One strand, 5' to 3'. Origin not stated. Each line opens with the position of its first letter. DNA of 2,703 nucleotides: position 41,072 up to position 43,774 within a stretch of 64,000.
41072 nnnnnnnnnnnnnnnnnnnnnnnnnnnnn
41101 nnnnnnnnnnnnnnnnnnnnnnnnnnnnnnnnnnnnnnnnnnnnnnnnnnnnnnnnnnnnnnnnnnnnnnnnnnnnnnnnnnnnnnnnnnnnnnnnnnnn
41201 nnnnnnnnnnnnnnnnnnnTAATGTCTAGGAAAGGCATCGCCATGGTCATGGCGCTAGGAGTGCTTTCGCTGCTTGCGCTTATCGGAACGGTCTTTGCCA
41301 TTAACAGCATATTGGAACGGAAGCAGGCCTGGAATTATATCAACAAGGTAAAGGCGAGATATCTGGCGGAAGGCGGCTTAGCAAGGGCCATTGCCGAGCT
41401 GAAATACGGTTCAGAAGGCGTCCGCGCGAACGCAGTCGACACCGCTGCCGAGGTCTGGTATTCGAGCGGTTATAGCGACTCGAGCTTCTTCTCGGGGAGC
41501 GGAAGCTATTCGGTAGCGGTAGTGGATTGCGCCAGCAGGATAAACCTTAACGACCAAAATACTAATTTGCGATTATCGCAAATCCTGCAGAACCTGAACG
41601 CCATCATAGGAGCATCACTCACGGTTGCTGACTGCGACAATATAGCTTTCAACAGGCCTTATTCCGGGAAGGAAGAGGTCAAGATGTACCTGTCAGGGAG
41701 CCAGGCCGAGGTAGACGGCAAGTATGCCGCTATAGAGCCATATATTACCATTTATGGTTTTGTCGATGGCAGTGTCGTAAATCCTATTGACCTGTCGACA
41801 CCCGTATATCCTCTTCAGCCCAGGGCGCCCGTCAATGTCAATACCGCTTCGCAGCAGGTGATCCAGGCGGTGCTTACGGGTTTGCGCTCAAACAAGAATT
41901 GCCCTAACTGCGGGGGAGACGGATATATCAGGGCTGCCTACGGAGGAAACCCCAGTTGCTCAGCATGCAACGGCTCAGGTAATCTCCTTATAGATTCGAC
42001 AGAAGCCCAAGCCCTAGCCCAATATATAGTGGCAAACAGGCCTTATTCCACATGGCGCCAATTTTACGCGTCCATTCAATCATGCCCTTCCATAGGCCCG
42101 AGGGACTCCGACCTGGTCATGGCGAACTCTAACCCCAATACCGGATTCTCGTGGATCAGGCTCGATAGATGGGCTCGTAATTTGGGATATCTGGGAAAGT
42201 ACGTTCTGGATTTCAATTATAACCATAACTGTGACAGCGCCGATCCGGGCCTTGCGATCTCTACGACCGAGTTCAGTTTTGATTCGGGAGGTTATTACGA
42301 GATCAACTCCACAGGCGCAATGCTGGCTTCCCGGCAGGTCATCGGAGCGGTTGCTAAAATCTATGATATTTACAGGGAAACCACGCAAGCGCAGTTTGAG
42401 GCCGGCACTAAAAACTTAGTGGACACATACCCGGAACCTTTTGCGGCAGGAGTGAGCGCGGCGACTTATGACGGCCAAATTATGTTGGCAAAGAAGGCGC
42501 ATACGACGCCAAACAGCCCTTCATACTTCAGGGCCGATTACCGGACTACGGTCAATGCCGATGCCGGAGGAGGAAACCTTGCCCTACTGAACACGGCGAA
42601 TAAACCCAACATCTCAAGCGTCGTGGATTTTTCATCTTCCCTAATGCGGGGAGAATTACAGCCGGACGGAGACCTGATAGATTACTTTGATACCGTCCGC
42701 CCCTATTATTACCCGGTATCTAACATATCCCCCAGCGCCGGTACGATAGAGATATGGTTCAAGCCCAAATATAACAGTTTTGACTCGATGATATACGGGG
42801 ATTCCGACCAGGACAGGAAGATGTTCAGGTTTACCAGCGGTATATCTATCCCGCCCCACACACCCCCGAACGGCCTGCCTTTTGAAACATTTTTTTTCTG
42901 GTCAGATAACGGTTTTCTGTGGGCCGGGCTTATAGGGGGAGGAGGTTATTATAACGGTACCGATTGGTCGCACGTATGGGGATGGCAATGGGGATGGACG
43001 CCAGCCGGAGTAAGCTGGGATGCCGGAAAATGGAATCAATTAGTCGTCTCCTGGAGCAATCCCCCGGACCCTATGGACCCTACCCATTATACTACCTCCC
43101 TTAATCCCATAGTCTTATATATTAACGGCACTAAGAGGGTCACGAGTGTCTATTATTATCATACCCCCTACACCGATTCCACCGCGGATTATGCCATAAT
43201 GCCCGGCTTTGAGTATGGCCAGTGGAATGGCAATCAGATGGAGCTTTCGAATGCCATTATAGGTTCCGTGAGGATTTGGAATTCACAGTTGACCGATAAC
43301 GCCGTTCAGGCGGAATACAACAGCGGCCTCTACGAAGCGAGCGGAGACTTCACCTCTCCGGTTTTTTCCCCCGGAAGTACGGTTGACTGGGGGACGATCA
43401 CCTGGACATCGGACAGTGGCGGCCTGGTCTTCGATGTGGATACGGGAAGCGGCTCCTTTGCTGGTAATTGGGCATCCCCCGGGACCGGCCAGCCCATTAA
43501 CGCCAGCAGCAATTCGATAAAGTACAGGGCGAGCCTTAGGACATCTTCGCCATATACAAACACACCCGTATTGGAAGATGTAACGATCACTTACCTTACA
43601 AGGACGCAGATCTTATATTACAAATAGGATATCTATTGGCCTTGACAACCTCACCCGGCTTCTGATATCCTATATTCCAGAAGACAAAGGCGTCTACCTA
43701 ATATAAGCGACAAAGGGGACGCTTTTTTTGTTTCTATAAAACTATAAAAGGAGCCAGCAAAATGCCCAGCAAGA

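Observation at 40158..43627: Low-G+C two-gene island: secreted hypothetical protein + 801-aa orphan GspK-like pseudopilin with zinc-ribbon insert and LamG-like C-terminus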

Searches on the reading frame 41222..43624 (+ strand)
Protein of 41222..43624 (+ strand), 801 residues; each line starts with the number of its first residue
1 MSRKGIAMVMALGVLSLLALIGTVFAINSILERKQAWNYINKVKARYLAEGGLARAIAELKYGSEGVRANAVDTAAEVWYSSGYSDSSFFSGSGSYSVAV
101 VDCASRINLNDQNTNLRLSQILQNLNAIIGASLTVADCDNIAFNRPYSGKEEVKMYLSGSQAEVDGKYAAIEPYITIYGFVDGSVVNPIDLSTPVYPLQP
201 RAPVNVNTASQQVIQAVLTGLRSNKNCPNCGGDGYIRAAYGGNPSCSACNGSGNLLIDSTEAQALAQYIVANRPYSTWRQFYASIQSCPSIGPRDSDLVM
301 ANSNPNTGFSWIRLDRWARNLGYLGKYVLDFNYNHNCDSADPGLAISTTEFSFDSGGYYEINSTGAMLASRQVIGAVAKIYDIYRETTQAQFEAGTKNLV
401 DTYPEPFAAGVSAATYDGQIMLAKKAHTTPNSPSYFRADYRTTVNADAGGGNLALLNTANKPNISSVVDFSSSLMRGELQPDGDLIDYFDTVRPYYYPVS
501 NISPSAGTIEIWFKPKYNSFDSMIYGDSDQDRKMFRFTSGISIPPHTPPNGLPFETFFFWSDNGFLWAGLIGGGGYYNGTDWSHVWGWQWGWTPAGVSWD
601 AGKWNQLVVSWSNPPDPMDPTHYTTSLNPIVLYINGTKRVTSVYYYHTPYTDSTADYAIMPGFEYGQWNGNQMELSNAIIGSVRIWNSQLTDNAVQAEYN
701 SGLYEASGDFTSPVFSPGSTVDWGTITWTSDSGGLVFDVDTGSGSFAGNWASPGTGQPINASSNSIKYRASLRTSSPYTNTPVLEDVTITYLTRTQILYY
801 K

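Call 3: search_protein_families(library=pfam, proteins=[window:41222-43624:+], max_evalue=1)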
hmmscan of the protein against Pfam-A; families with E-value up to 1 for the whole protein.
window:41222-43624:+ (801 aa): 7 families
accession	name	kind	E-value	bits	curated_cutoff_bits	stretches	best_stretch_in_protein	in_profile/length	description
PF17302.8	DUF5351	-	0.00035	21.2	27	1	227-254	1-28/29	Family of unknown function (DUF5351)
PF14341.11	PilX_N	-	0.018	15.5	25.5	1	4-54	1-51/51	PilX N-terminal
PF00684.25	DnaJ_CXXCXGXG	-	0.026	15.2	32.7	2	220-253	37-65/65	DnaJ central domain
PF03934.19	T2SSK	-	0.03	15.1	24.2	1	204-222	1-19/63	Type II secretion system (T2SS), protein K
PF15777.11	Anti-TRAP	-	0.081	13.4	32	0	222-241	28-47/59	Tryptophan RNA-binding attenuator protein inhibitory protein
PF03589.19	Antiterm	-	0.2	12.3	26.7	0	209-237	14-42/87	Antitermination protein Q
PF01599.25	Ribosomal_S27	-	0.72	10.2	22.3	0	222-249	15-41/44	Ribosomal protein S27a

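Call 4: search_protein_families(library=ncbifam, proteins=[window:41222-43624:+], max_evalue=1)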
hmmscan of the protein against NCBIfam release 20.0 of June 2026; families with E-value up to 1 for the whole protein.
window:41222-43624:+ (801 aa): 6 families
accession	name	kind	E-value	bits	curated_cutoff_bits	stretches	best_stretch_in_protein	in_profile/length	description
NF037980.1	T2SS_GspK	equivalog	7.9e-08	32.2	130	1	4-221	2-230/307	type II secretion system minor pseudopilin GspK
NF058604.1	RtpA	equivalog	0.0038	17.3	65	1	225-256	10-36/50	anti-TRAP protein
TIGR02349.1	DnaJ_bact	equivalog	0.024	14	377.2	1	222-257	141-174/354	molecular chaperone DnaJ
NF008035.0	PRK10767.1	subfamily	0.14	11.1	338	1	223-258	157-195/374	molecular chaperone DnaJ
TIGR02642.1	phage_xxxx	hypoth_equivalog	0.16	11.6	101.4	1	224-259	181-213/267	TIGR02642 family protein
NF004633.0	PRK05978.1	subfamily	0.23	10.7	187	1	206-251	18-61/149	hypothetical protein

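Call 7: find_homologous_proteins(query=window:41222-43624:+, max_evalue=0.001)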
Query window:41222-43624:+ (801 aa): 59 proteins with E <= 0.001 among 8000 candidates.
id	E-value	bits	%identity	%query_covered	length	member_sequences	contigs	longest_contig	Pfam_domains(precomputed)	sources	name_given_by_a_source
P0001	0.0e+0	1064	59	100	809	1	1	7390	-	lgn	-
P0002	5.6e-243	827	51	100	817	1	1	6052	PF14341.12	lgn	-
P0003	9.2e-213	727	46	100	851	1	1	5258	-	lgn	-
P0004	3.0e-212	725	47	98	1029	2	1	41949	PF03934.20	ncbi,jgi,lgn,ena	ncbi:MAG: hypothetical protein WCY23_00055 [Candidatus Omnitrophota bacterium]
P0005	3.3e-212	725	47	98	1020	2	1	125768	PF02018.24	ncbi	-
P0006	6.0e-212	724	48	96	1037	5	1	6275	PF02018.24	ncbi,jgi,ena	ncbi:MAG: hypothetical protein WC512_04180 [Candidatus Omnitrophota bacterium]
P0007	6.5e-212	724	47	98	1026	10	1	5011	-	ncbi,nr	ncbi:MAG: hypothetical protein PHE80_06365 [Candidatus Omnitrophica bacterium]|nr:hypothetical prote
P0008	3.5e-211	722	47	97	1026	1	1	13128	PF02018.24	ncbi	-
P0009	8.1e-204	697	47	98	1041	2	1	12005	PF03934.20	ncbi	ncbi:MAG: hypothetical protein WC369_02340 [Dehalococcoidales bacterium]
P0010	1.8e-203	696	46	94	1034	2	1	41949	-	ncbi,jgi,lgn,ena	ncbi:MAG: hypothetical protein WCY23_00065 [Candidatus Omnitrophota bacterium]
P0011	1.6e-201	690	46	96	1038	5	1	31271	-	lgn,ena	-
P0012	2.8e-199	682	45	97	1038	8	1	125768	-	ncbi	-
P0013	1.2e-198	680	45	98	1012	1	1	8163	-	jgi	-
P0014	4.9e-195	668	44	98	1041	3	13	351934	-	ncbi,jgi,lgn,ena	-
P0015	2.9e-194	666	41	100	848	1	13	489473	-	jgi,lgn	jgi:hypothetical protein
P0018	4.2e-188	645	44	98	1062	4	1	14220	PF03934.20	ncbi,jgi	ncbi:MAG: hypothetical protein WC316_02000 [Candidatus Omnitrophota bacterium]|jgi:hypothetical prot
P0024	1.5e-157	544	40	97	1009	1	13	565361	-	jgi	jgi:Tfp pilus assembly protein PilX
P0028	4.5e-116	407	36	100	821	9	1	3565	PF03934.20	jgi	jgi:hypothetical protein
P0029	1.9e-115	405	36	100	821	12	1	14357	PF03934.20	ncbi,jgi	ncbi:MAG: hypothetical protein WCY23_02995 [Candidatus Omnitrophota bacterium]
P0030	5.7e-105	370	36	100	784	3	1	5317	PF13385.14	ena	-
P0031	4.9e-103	364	34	100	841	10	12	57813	-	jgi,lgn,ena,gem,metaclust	metaclust:\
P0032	1.7e-102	362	35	100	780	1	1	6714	PF14341.12,PF13385.14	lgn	-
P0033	2.2e-96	342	35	100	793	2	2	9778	PF13385.14,PF03934.20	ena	-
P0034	7.5e-95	337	34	100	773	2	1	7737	PF13385.14,PF03934.20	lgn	-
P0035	3.8e-92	328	33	100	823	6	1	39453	PF03934.20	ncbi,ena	-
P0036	2.9e-90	322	36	100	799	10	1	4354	PF13385.14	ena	-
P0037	1.7e-89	319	33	100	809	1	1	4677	PF14341.12,PF13385.14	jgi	jgi:hypothetical protein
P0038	1.7e-86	309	32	99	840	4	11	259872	-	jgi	jgi:hypothetical protein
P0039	6.6e-86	307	37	64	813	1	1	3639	PF13385.14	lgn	-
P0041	9.1e-83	297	32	100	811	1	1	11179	PF13385.14,PF03934.20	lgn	-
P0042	1.4e-82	296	32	100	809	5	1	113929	PF13385.14,PF03934.20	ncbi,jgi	ncbi:MAG: LamG-like jellyroll fold domain-containing protein [Candidatus Omnitrophota bacterium]|jgi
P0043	9.8e-81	290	32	100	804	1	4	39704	PF13385.14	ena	-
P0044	1.6e-78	283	34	100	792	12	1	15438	PF13385.14,PF03934.20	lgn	-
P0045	2.4e-78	282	32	100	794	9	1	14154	PF13385.14,PF03934.20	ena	-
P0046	2.9e-71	259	32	100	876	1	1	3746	PF13385.14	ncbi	-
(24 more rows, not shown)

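Call 8: search_solved_structures(query=window:41222-43624:+, max_evalue=1, show_alignments=2)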
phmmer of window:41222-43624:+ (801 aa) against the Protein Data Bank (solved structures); distinct sequences matched with E-value up to 1: 0.

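Call 9: find_encoding_contigs(protein=P0015, flank=10000, max_places=3)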
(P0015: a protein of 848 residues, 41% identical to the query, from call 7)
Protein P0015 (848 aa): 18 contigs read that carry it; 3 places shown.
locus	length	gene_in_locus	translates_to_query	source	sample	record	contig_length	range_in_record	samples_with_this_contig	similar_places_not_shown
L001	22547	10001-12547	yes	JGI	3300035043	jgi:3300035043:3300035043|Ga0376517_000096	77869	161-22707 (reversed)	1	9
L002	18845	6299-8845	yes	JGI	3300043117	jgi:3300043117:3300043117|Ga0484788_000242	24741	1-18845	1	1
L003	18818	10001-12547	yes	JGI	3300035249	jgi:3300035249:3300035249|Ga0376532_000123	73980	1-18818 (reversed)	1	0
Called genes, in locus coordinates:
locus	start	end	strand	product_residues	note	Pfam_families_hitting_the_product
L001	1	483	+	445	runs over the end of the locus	-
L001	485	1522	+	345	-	PF00356:LacI, PF13407:Peripla_BP_4, PF13377:Peripla_BP_3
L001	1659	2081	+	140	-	PF07238:PilZ (faint)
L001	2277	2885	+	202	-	-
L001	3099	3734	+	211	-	PF02018:CBM_4_9 (faint)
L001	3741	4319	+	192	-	-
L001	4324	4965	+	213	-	PF02018:CBM_4_9 (weak)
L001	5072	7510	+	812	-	-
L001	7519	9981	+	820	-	PF06165:GH94_b-supersand, PF17167:Glyco_hydro_94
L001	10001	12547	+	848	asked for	-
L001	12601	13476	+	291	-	-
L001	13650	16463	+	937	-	PF02836:Glyco_hydro_2_C, PF07494:Reg_prop (faint)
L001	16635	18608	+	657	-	PF07238:PilZ (weak)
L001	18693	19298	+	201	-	-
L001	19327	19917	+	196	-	-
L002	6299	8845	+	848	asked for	-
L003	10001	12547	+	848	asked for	-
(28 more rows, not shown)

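Call 10: find_encoding_contigs(protein=P0004, flank=10000, max_places=3)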
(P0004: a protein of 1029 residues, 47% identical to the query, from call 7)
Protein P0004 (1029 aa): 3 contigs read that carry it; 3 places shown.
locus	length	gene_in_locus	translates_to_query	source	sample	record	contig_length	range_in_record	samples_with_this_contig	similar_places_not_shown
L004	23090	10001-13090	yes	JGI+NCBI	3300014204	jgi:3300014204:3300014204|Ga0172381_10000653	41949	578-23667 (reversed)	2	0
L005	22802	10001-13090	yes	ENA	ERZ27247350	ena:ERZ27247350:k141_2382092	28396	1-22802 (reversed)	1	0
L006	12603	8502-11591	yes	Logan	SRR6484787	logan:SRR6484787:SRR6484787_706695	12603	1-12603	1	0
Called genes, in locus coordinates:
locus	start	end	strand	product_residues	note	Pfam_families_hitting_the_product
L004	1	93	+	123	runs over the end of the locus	PF07963:N_methyl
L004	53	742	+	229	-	PF07963:N_methyl (weak), PF11612:T2SSJ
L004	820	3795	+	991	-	PF07691:PA14 (weak)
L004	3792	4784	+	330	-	-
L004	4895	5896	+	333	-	-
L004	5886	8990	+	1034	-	-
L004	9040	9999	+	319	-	-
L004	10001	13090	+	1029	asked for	PF03934:T2SSK (faint)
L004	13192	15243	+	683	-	PF00009:GTP_EFTU, PF03144:GTP_EFTU_D2 (weak), PF22042:EF-G_D2, PF14492:EFG_III, PF03764:EFG_IV, PF00679:EFG_C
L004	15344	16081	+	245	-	PF20772:TACO1_YebC_N, PF01709:Transcrip_reg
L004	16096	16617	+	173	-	PF02075:RuvC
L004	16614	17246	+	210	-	PF01330:RuvA_N, PF14520:HHH_5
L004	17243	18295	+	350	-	PF05496:RuvB_N, PF07728:AAA_5 (weak), PF00004:AAA, PF17864:AAA_lid_4, PF05491:WHD_RuvB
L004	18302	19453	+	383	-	PF08486:SpoIID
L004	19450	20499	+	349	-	PF02547:Queuosine_synth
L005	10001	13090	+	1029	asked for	PF03934:T2SSK (faint)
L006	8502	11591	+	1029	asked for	PF03934:T2SSK (faint)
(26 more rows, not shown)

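Call 11: find_encoding_contigs(protein=P0042, flank=10000, max_places=3)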
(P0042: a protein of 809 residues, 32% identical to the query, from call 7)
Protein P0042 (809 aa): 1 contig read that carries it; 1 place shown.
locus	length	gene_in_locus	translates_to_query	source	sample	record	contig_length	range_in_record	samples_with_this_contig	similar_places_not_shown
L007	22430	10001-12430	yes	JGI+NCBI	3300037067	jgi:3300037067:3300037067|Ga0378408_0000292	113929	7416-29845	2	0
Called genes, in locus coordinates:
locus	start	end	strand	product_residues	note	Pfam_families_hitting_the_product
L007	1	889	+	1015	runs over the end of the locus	PF16586:DUF5060, PF26410:GH5_mannosidase, PF06452:CBM9_1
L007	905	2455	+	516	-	PF00754:F5_F8_type_C, PF22633:F5_F8_type_C_2, PF22612:GH113, PF13547:GTA_TIM (faint)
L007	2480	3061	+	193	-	PF18329:SGBP_B_XBD (weak), PF21253:Mann_GBD_bact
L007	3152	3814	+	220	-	PF22612:GH113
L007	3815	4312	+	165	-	PF22612:GH113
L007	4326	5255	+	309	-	PF04041:Glyco_hydro_130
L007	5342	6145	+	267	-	PF00480:ROK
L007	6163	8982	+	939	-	PF16586:DUF5060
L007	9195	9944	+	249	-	PF07589:PEP_exosort_dom (weak)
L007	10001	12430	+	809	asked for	PF03934:T2SSK (faint), PF13385:Laminin_G_3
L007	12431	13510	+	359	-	-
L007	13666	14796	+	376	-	PF01547:SBP_bac_1, PF13416:SBP_bac_8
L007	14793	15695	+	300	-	PF00528:BPD_transp_1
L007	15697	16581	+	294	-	PF00528:BPD_transp_1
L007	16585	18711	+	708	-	PF16586:DUF5060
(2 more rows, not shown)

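Call 29: find_related_loci(query=A1, collection=genome_contigs, flank=10000)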
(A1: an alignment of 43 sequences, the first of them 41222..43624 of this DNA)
Query A1 (801 aa) in genome_contigs; peptide patterns used: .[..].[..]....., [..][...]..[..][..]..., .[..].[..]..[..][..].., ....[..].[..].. (x = any residue, [..] = any of these).
238 stretches matched a pattern; 147 encode a relative of the query (tblastn E <= 1e-3); the best 80 are kept; 75 distinct loci.
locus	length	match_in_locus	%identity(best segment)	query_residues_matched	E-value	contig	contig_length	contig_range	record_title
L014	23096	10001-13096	48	3-801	0e+0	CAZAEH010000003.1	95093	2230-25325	MAG TPA_asm: uncultured Planctomycetia bacterium isolate binchicken_co117_58 genome assembly, contig: NODE_373_length_95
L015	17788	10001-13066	47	2-801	0e+0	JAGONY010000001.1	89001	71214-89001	MAG: Candidatus Omnitrophota bacterium isolate Go_SlDig_bin_77 Go_SlDig_547_length_89001_cov_6.146049, whole genome shot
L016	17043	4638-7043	48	3-800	0e+0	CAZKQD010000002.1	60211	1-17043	MAG TPA_asm: uncultured Planctomycetia bacterium isolate binchicken_co34_548 genome assembly, contig: NODE_609_length_60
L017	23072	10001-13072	47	3-801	0e+0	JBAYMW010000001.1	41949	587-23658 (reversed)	MAG: Candidatus Omnitrophota bacterium isolate SO_2016_LW1_5 scaffold00653_LW64-88_2016, whole genome shotgun sequence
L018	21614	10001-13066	48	3-801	0e+0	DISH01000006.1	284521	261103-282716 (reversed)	MAG TPA_asm: Candidatus Omnitrophica bacterium UBA6215 UBA6215_contig_1369, whole genome shotgun sequence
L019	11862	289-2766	45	4-772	0e+0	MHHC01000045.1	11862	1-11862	MAG: Omnitrophica WOR_2 bacterium RIFCSPLOWO2_12_FULL_51_24 rifcsplowo2_12_scaffold_37717, whole genome shotgun sequence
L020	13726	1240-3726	38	2-801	3e-141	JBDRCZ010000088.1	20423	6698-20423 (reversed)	MAG: Candidatus Omnitrophota bacterium isolate MEGAHIT-group-1.222 k141_7494160, whole genome shotgun sequence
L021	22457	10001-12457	36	3-801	3e-127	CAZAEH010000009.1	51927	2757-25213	MAG TPA_asm: uncultured Planctomycetia bacterium isolate binchicken_co117_58 genome assembly, contig: NODE_1192_length_5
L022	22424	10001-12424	36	3-801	2e-125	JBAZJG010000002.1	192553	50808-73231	MAG: Candidatus Omnitrophota bacterium isolate SO_2017_LW4_113 scaffold_226_c1_LW137-91_2017, whole genome shotgun seque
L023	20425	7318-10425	45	1-801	0e+0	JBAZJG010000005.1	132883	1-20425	MAG: Candidatus Omnitrophota bacterium isolate SO_2017_LW4_113 scaffold_416_c1_LW137-91_2017, whole genome shotgun seque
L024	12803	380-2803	36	3-801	6e-122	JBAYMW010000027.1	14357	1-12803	MAG: Candidatus Omnitrophota bacterium isolate SO_2016_LW1_5 scaffold04529_LW64-88_2016, whole genome shotgun sequence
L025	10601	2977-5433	36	3-801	1e-121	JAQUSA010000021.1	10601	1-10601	MAG: Candidatus Omnitrophota bacterium isolate STD1_86 NODE_17763_length_10601_cov_6.883330_Sandtown_D1, whole genome sh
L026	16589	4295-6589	33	3-801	1e-99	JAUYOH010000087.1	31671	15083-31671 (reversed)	MAG: Candidatus Omnitrophota bacterium isolate C4_maxbin.042 C4_k141_132694, whole genome shotgun sequence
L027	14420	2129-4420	34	3-801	1e-93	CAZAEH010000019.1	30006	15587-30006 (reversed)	MAG TPA_asm: uncultured Planctomycetia bacterium isolate binchicken_co117_58 genome assembly, contig: NODE_2968_length_3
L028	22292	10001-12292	34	3-801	8e-94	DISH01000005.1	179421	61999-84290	MAG TPA_asm: Candidatus Omnitrophica bacterium UBA6215 UBA6215_contig_2591, whole genome shotgun sequence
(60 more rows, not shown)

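Call 30: predict_structure(alignment_id=A1)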
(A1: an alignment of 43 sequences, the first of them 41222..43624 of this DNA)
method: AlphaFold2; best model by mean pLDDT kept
length: 801 residues; sequences in the alignment: 43
mean_pLDDT: 92.0   pTM: 0.88
mean pLDDT of the five models: 92.0, 90.6, 90.3, 90.2, 88.9
residues with pLDDT >= 90: 626; 70-90: 158; 50-70: 15; < 50: 2
segments of 3 or more residues with pLDDT < 50: none
pLDDT, mean of each block of 10 residues (from residue 1): 63 83 85 88 94 95 93 93 90 92 97 88 95 94 94 96 96 96 89 79 96 97 95 86 88 95 97 94 95 92 80 89 91 90 92 96 93 96 94 97 95 92 94 93 96 93 89 82 93 94 95 95 90 94 90 94 90 92 90 84 96 94 94 95 93 93 87 93 97 97 96 97 95 89 94 93 97 90 94 94 90
secondary structure, 60 per line:
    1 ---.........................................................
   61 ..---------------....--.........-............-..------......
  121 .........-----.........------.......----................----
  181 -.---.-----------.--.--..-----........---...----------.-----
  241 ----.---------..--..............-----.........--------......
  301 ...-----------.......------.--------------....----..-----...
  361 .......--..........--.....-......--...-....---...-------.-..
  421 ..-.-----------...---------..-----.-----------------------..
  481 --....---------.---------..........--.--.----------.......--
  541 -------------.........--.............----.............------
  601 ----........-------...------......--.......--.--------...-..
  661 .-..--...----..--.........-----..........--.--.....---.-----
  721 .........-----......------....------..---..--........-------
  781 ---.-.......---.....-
elements in order (helices of 4 or more, strands of 3 or more residues): H4-62 H78-81 E84-89 E94-102 H115-129 H135-143 H150-156 H161-174 H211-218 E222-224 H259-272 H278-286 H295-303 H315-321 E343-346 E358-367 E370-379 E382-386 H389-393 E396-398 E400-403 E419-422 E436-438 E483-486 E506-515 E532-538 E554-562 E565-577 E582-594 E605-612 E629-634 E637-643 E659-661 E678-686 H692-701 E707-711 E721-729 E735-740 E747-750 E766-773 E786-792 E796-800
